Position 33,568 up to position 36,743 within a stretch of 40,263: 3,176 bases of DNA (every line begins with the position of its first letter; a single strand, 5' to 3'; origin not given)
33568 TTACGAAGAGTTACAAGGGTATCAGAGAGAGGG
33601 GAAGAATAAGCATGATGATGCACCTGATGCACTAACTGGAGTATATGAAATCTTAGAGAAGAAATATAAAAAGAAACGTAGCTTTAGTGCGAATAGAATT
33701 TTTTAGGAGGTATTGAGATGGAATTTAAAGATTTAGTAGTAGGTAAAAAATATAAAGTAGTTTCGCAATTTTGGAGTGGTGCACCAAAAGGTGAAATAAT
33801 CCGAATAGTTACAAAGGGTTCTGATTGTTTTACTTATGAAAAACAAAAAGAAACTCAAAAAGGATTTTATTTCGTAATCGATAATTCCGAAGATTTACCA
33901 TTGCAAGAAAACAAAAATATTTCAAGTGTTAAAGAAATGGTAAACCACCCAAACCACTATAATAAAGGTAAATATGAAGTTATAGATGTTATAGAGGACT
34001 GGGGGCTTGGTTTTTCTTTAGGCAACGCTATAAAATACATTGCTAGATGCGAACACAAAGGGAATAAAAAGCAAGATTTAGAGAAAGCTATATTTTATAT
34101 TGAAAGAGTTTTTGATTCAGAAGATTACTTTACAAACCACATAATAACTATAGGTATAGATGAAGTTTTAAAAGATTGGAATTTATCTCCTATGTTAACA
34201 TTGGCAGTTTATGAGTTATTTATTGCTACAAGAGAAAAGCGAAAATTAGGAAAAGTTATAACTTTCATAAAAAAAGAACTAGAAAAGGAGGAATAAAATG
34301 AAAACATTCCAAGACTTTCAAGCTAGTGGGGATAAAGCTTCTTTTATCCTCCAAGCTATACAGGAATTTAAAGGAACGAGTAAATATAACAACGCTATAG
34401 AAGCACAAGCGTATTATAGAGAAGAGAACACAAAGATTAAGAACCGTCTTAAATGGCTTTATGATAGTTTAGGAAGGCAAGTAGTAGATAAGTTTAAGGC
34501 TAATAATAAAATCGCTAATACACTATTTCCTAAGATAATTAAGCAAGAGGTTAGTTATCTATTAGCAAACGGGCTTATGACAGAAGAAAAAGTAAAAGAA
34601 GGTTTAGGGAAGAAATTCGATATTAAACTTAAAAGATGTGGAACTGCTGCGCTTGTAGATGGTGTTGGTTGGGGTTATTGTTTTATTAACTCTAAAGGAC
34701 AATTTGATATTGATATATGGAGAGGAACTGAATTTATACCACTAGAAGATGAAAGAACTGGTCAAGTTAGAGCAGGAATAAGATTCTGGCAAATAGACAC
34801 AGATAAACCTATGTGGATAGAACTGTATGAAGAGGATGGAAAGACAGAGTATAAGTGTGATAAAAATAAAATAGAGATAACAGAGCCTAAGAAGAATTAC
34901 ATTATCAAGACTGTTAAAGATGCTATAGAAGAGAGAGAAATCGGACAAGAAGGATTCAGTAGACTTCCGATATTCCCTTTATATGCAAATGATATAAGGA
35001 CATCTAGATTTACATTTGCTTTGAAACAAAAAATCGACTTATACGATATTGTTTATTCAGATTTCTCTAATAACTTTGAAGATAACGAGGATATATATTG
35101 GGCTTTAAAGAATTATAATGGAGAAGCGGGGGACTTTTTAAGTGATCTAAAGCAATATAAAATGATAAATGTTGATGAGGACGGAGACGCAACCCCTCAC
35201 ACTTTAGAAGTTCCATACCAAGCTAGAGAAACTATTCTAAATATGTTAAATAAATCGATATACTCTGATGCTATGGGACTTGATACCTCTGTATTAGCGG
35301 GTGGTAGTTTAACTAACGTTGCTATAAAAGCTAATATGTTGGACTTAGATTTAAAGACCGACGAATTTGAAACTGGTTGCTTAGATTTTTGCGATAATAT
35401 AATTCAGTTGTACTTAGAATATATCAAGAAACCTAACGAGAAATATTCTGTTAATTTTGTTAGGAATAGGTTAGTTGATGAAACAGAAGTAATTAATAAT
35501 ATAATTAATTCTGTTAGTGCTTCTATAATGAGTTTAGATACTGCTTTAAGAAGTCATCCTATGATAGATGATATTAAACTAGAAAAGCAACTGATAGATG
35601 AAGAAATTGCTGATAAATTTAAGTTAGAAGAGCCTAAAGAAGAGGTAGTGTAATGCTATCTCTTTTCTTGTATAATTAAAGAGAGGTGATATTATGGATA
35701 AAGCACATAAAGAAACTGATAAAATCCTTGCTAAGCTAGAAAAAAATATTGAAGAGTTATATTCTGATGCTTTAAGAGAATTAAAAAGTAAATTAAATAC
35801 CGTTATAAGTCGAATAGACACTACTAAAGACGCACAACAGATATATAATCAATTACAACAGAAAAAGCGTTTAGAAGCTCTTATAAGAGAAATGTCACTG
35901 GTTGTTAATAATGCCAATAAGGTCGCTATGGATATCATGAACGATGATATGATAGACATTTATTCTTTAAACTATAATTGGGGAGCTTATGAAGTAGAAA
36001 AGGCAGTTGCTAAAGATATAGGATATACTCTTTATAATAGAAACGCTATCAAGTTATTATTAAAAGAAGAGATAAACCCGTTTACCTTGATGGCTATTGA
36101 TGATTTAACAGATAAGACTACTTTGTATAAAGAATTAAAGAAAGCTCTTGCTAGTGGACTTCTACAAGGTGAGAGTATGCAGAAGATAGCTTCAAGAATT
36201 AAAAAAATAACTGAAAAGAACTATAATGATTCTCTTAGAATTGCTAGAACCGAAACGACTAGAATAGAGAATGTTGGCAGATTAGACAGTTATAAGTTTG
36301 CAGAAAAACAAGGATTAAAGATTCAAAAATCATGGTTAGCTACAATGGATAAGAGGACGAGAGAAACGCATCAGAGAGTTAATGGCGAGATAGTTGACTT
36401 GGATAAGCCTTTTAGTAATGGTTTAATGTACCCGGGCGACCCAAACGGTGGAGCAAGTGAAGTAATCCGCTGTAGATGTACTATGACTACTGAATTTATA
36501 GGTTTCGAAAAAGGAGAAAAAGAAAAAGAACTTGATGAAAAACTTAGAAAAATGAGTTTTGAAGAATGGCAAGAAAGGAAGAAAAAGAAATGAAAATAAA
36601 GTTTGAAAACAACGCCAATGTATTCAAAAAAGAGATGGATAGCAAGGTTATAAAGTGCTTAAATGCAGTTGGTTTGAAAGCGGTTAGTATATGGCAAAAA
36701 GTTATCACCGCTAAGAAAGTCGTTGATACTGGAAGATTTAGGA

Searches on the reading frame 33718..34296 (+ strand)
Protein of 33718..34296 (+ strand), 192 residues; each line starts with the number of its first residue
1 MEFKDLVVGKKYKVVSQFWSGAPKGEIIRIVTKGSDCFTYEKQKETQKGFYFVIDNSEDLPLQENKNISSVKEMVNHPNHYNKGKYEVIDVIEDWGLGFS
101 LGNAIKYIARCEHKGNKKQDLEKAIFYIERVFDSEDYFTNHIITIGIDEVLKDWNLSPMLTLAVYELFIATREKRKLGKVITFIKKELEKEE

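Call 63: search_protein_families(library=pfam, proteins=[window:33718-34296:+], max_evalue=0.001)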
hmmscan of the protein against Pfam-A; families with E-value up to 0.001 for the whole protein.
window:33718-34296:+ (192 aa): 1 family
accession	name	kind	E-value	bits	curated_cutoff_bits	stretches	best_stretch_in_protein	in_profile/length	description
PF11753.13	DUF3310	-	4.9e-18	65.4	24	1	75-129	1-60/60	Protein of unknwon function (DUF3310)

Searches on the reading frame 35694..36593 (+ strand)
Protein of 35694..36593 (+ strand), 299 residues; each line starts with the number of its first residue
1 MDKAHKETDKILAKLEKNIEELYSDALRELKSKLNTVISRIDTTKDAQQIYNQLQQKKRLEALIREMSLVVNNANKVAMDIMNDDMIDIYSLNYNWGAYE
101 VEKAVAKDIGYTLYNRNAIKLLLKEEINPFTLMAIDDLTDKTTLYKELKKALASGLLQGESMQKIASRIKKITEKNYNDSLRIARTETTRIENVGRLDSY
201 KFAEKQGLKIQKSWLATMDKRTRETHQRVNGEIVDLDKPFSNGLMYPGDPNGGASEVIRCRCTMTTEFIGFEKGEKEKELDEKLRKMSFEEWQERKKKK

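Call 13: search_protein_families(library=pfam, proteins=[window:35694-36593:+], max_evalue=0.1)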
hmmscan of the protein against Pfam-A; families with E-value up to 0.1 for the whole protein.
window:35694-36593:+ (299 aa): 2 families
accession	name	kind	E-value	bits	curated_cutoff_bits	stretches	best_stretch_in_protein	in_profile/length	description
PF04233.19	Phage_Mu_F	-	1.4e-19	71.3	29.6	1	147-264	2-111/112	Phage Mu protein F like protein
PF13936.12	HTH_38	-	0.095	12.9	27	0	152-171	13-32/44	Helix-turn-helix domain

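Call 14: search_protein_families(library=phrogs, proteins=[window:35694-36593:+], max_evalue=0.1)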
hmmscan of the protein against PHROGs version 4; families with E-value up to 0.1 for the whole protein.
window:35694-36593:+ (299 aa): 27 families (the best 25 are shown)
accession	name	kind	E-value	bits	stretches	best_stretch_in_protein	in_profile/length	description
phrog_115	-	head and packaging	1.5e-52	180.7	1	3-299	31-354/665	minor head protein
phrog_595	-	head and packaging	1.8e-37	130.8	1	6-298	13-332/513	head maturation protease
phrog_2468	-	head and packaging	8.2e-36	125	1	6-294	26-298/303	head morphogenesis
phrog_2662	-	head and packaging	8.5e-36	124.8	1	30-268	500-709/717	portal protein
phrog_3517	-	head and packaging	2.8e-32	113.4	2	182-283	237-343/371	head morphogenesis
phrog_859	-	head and packaging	2.7e-26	93.3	1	6-268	6-290/807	portal protein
phrog_6577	-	unknown function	4e-23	82.7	1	141-295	112-271/1066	-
phrog_4728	-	head and packaging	3.8e-18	66.6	1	9-277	45-309/591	head morphogenesis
phrog_19443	-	head and packaging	3e-16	60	1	7-271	28-288/579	minor head protein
phrog_18477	-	head and packaging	1e-13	51.9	1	180-283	206-310/760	head morphogenesis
phrog_2841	-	head and packaging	2e-13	51.2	1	33-294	90-341/525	minor head protein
phrog_15127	-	head and packaging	4.3e-11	43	1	18-276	3-259/602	head protein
phrog_758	-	head and packaging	9e-08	32.8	1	145-297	175-319/326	head morphogenesis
phrog_34890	-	head and packaging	9e-08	31.9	1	180-265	213-304/679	head morphogenesis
phrog_21406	-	unknown function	1.1e-07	30.7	1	209-265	291-350/1668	-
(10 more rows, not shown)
